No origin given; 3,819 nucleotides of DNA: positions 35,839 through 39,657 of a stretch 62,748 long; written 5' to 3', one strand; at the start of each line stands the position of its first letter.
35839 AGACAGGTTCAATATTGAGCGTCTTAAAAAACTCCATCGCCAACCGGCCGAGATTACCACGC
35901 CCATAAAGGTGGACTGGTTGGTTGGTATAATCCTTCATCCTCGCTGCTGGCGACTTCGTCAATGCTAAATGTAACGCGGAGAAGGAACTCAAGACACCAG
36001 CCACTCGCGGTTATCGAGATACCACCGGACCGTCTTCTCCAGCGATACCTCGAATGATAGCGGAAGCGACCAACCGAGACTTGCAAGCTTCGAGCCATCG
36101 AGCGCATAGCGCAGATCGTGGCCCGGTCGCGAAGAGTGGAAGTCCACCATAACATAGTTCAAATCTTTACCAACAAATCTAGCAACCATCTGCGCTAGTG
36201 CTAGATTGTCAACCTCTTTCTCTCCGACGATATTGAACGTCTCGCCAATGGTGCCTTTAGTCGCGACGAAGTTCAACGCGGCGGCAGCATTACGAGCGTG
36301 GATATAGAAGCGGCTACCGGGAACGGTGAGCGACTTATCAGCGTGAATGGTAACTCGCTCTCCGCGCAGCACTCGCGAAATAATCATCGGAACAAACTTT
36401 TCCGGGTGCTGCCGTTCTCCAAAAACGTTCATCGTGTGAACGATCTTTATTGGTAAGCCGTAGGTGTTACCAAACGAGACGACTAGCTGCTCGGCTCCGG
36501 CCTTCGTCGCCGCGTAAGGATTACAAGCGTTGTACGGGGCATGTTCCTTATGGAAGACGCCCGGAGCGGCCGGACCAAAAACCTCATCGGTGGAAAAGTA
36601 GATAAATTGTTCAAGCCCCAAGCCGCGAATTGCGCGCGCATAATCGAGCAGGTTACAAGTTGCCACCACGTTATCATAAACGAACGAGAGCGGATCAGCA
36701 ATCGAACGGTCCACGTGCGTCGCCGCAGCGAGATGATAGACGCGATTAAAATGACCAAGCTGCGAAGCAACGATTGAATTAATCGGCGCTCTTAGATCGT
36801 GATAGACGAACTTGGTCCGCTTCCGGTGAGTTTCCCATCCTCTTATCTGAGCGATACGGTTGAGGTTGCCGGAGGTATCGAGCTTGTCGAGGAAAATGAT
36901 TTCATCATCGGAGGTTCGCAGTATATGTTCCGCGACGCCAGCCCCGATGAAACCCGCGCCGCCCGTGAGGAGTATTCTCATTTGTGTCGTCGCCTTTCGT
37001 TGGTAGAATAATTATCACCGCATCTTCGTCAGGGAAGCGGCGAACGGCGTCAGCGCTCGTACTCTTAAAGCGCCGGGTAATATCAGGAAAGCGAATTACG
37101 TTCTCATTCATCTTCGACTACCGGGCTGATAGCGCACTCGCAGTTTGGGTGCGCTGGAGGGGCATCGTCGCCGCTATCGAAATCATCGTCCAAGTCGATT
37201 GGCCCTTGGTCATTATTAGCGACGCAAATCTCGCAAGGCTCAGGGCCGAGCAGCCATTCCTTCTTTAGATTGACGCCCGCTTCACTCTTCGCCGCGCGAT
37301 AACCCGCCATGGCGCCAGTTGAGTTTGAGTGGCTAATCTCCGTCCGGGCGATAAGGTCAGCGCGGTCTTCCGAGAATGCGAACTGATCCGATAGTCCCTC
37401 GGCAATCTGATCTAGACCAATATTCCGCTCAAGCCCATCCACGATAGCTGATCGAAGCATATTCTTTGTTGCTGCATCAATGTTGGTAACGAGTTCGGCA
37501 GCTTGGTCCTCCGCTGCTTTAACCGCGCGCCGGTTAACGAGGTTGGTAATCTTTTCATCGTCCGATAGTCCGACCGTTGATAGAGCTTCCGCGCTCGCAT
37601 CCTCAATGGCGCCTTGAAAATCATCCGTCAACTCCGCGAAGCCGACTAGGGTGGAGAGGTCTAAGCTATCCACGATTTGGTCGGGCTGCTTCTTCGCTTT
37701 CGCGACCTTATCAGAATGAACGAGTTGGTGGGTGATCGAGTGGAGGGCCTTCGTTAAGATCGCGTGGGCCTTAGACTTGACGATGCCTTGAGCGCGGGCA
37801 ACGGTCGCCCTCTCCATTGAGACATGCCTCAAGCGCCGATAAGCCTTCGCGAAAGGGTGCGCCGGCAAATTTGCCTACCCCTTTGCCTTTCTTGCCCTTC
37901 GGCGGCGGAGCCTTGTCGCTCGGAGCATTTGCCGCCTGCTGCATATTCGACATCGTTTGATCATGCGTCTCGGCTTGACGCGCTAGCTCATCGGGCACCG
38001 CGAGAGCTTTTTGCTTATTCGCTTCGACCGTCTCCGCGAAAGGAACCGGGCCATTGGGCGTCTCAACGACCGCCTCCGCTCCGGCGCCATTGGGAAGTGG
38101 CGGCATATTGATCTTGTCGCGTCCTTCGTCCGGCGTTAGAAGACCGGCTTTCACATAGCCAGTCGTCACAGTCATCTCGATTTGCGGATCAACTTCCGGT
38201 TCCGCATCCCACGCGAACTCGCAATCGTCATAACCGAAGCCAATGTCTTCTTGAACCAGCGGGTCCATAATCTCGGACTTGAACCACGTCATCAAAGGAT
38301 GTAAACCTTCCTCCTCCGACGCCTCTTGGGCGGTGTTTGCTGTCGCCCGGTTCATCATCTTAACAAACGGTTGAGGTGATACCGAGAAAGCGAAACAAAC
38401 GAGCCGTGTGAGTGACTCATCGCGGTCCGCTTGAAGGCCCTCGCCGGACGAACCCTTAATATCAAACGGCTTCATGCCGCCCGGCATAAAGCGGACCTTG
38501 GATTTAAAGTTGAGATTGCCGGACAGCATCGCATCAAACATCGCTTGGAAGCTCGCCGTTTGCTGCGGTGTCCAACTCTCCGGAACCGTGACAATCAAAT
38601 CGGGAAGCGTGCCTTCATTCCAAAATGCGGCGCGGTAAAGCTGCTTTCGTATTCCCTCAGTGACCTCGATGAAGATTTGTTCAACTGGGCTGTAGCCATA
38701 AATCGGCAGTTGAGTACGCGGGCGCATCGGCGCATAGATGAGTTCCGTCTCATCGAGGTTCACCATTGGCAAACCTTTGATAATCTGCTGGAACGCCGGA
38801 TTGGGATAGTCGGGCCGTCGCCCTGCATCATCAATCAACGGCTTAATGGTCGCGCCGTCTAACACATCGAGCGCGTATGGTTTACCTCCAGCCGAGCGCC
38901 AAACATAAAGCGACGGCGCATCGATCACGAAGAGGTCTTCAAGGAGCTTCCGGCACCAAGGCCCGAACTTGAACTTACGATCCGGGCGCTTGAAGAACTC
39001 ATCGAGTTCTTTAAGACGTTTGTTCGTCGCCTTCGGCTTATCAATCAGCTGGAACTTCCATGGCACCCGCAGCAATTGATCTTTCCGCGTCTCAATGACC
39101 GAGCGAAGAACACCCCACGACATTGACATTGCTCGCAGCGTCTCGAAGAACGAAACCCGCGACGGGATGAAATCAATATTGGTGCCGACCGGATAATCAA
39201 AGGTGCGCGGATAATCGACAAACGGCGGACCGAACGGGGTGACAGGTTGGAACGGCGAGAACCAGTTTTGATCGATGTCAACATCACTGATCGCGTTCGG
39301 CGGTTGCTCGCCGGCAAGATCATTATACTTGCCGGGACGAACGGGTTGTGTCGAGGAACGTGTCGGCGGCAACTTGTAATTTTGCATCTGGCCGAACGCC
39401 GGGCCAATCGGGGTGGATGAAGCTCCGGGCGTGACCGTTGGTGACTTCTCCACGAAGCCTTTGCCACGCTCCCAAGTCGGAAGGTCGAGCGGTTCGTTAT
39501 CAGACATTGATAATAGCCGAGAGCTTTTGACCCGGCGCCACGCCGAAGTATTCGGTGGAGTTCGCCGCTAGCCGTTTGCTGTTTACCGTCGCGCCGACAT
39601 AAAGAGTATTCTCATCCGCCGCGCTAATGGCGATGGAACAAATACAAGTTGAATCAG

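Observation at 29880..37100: A 7-kb sugar-synthesis and glycosyltransferase island inserted in the head-morphogenesis module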

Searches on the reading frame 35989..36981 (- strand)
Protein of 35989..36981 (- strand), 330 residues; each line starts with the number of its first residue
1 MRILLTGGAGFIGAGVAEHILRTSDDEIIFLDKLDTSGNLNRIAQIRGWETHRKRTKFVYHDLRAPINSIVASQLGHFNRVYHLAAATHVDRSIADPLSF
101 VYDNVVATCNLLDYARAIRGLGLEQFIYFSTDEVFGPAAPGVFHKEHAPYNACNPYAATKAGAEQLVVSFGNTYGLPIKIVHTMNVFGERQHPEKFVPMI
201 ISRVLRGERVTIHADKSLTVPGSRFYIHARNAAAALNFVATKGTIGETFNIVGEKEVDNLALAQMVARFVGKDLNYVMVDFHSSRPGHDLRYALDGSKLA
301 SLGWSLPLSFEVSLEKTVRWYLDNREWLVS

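Call 4: search_protein_families(library=pfam, max_evalue=0.01, proteins=[window:35989-36981:-])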
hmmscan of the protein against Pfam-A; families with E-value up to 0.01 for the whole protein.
window:35989-36981:- (330 aa): 6 families
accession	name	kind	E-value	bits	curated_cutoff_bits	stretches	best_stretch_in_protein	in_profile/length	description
PF16363.11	GDP_Man_Dehyd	-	5.7e-46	157.9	27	1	4-316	1-331/332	GDP-mannose 4,6 dehydratase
PF01370.27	Epimerase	-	1.8e-43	149.1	20.9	1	3-251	1-239/240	NAD dependent epimerase/dehydratase family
PF04321.23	RmlD_sub_bind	-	5.1e-15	55.7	27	1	1-273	1-234/287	RmlD substrate binding domain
PF07993.18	NAD_binding_4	-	1.6e-14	54.1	20.1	1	5-190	1-211/258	Male sterility protein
PF02719.21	Polysacc_synt_2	-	6.3e-14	52.3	20.2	1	3-288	1-267/293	Polysaccharide biosynthesis protein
PF01073.25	3Beta_HSD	-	2.1e-11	43.8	22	1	5-217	2-210/280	3-beta hydroxysteroid dehydrogenase/isomerase family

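Call 9: search_protein_families(library=ncbifam, max_evalue=0.01, proteins=[window:35989-36981:-])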
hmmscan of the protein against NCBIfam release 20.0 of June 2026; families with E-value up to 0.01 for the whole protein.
window:35989-36981:- (330 aa): 26 families (the best 25 are shown)
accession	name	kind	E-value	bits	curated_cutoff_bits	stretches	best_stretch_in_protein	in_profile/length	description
TIGR01181.1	dTDP_gluc_dehyt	equivalog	3.6e-77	259.6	365.1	1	2-328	1-318/321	dTDP-glucose 4,6-dehydratase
NF007490.0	PRK10084.1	subfamily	2.3e-58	197.9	649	1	1-328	1-341/361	dTDP-glucose 4,6-dehydratase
NF007582.0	PRK10217.1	equivalog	2.9e-58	197.7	698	1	2-328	3-338/355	dTDP-glucose 4,6-dehydratase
TIGR04180.1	EDH_00030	hypoth_equivalog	7.4e-35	120.4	475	1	3-287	1-272/297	NAD-dependent 4,6-dehydratase LegB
TIGR01179.1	galE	equivalog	1.2e-24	86.7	262.3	1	2-322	1-326/332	UDP-glucose 4-epimerase GalE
NF011728.1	PRK15181.1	equivalog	1.4e-15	57.2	760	1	2-240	17-249/348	Vi polysaccharide biosynthesis UDP-N-acetylglucosaminuronic acid C-4 epimerase TviC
NF047922.1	GDPFucSynFcl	equivalog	7.1e-15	55.2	500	1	95-326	72-306/308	GDP-L-fucose synthase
NF007956.0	PRK10675.1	subfamily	8.8e-14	51.4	394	1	1-321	1-329/338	UDP-glucose 4-epimerase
TIGR02622.1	CDP_4_6_dhtase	equivalog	1.5e-13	50.7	278.45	1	2-322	6-331/352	CDP-glucose 4,6-dehydratase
TIGR01472.1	gmd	equivalog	5.6e-13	48.8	415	1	4-276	4-274/342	GDP-mannose 4,6-dehydratase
TIGR02197.1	heptose_epim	equivalog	1.4e-12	47.4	274.6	1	3-216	1-204/316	ADP-glyceromanno-heptose 6-epimerase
TIGR03466.1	HpnA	hypoth_equivalog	3.6e-12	45.8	367.65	1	1-273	1-249/327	hopanoid-associated sugar epimerase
TIGR01214.1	rmlD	equivalog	2.1e-11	43.5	224.05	1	2-272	1-228/285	dTDP-4-dehydrorhamnose reductase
NF043036.1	ErythonDh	equivalog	1e-10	41.3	325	1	1-170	1-163/321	D-erythronate dehydrogenase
TIGR01746.1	Thioester-redct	subfamily_domain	3.8e-09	36.3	213.35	1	3-277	2-287/371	thioester reductase domain-containing protein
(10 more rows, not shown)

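Call 10: search_protein_families(library=phrogs, max_evalue=0.01, proteins=[window:35989-36981:-])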
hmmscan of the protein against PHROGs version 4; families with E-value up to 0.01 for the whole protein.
window:35989-36981:- (330 aa): 1 family
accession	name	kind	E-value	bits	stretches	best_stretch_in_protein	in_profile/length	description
phrog_540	-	DNA, RNA and nucleotide metabolism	5.8e-86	290.4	1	1-328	293-601/715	nucleotide-sugar epimerase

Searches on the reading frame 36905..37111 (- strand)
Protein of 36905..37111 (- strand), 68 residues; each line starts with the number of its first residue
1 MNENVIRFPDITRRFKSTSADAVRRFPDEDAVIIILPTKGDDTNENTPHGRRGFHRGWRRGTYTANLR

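Call 4: search_protein_families(library=pfam, max_evalue=0.01, proteins=[window:36905-37111:-])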
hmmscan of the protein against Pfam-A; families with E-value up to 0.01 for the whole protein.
window:36905-37111:- (68 aa): 0 families

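Call 9: search_protein_families(library=ncbifam, max_evalue=0.01, proteins=[window:36905-37111:-])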
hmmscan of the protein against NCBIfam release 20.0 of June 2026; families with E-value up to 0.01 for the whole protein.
window:36905-37111:- (68 aa): 0 families

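Call 10: search_protein_families(library=phrogs, max_evalue=0.01, proteins=[window:36905-37111:-])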
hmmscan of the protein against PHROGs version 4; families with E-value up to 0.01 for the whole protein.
window:36905-37111:- (68 aa): 0 families

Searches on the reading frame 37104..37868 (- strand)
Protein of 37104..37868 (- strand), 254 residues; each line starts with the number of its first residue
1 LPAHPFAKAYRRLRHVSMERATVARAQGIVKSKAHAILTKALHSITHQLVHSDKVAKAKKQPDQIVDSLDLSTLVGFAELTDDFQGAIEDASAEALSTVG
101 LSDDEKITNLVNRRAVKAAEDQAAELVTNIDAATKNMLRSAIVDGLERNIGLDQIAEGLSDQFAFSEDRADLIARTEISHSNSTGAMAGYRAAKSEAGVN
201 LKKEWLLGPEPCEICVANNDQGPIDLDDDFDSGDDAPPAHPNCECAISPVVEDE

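Call 5: search_protein_families(library=pfam, max_evalue=0.01, proteins=[window:37104-37868:-])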
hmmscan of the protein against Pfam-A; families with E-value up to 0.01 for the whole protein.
window:37104-37868:- (254 aa): 1 family
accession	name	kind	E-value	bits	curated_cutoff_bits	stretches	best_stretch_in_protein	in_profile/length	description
PF04233.19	Phage_Mu_F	-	1.1e-09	39.4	29.6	1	138-247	3-111/112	Phage Mu protein F like protein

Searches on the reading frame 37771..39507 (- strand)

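Call 5: search_protein_families(library=pfam, max_evalue=0.01, proteins=[window:37771-39507:-])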
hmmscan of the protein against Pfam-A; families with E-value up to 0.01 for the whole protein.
window:37771-39507:- (578 aa): 2 families
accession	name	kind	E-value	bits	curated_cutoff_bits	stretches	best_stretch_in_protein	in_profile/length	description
PF04860.17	Phage_portal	-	3.9e-16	59.6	39.1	1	162-467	31-321/321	Phage portal protein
PF06074.18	Portal_Mu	-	2.4e-05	24.3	23.9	1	124-208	4-82/336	Portal protein of Mu bacteriophage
